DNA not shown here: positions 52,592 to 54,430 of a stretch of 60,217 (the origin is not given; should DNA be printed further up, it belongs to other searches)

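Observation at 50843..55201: Aldolase - FGGY kinase - Fe-alcohol dehydrogenase - nucleotidyltransferase operon feeding two TagB/F enzymes: a non-canonical route to an activated polyol phosphate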

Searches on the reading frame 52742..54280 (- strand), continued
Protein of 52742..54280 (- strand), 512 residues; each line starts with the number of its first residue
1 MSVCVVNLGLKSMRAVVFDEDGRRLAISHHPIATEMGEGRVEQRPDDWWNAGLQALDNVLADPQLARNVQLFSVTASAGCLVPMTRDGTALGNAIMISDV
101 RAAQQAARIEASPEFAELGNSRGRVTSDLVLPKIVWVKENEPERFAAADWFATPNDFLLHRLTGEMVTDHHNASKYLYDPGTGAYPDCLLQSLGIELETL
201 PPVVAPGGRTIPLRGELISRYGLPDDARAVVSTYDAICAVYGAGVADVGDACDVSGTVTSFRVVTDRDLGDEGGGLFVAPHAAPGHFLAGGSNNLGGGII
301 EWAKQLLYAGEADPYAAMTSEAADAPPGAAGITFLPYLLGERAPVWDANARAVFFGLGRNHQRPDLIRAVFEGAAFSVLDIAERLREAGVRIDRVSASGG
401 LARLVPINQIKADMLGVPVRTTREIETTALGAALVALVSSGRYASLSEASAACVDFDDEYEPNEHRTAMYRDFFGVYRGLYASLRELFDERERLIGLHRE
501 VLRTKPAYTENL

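Call 89: find_encoding_contigs(protein=P0394, flank=7000, max_places=1)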
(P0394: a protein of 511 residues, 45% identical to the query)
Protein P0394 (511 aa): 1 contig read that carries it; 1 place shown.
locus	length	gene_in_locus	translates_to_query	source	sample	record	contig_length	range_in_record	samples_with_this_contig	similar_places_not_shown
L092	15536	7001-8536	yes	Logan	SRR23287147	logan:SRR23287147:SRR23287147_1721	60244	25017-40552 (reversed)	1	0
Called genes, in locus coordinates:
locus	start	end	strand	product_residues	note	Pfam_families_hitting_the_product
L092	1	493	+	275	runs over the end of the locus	PF00106:adh_short, PF01370:Epimerase (weak), PF08659:KR, PF13561:adh_short_C2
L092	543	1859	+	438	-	-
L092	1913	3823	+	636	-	-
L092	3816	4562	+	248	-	PF13489:Methyltransf_23, PF13847:Methyltransf_31, PF08241:Methyltransf_11, PF08242:Methyltransf_12, PF13649:Methyltransf_25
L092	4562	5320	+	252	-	PF00977:His_biosynth, PF05690:ThiG (faint), PF01207:Dus (faint), PF03060:NMO (faint), PF01180:DHO_dh (faint), PF02581:TMP-TENI (faint)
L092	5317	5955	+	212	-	PF00117:GATase, PF07685:GATase_3, PF01174:SNO (faint)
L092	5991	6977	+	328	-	PF13469:Sulfotransfer_3 (faint)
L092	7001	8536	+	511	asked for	PF00370:FGGY_N, PF02782:FGGY_C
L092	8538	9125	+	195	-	PF01583:APS_kinase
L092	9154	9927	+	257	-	PF00483:NTP_transferase, PF12804:NTP_transf_3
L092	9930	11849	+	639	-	PF13522:GATase_6, PF13537:GATase_7, PF00733:Asn_synthase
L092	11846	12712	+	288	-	PF01116:F_bP_aldolase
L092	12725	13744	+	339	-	PF00106:adh_short (weak), PF01073:3Beta_HSD, PF01370:Epimerase, PF02719:Polysacc_synt_2, PF04321:RmlD_sub_bind, PF05368:NmrA (weak), PF13460:NAD_binding_10, PF16363:GDP_Man_Dehyd, +1 more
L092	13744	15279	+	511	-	PF01467:CTP_transf_like, PF00294:PfkB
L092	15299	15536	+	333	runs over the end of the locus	PF01073:3Beta_HSD, PF01370:Epimerase, PF02719:Polysacc_synt_2 (weak), PF04321:RmlD_sub_bind, PF05368:NmrA, PF07993:NAD_binding_4 (faint), PF16363:GDP_Man_Dehyd, PF13460:NAD_binding_10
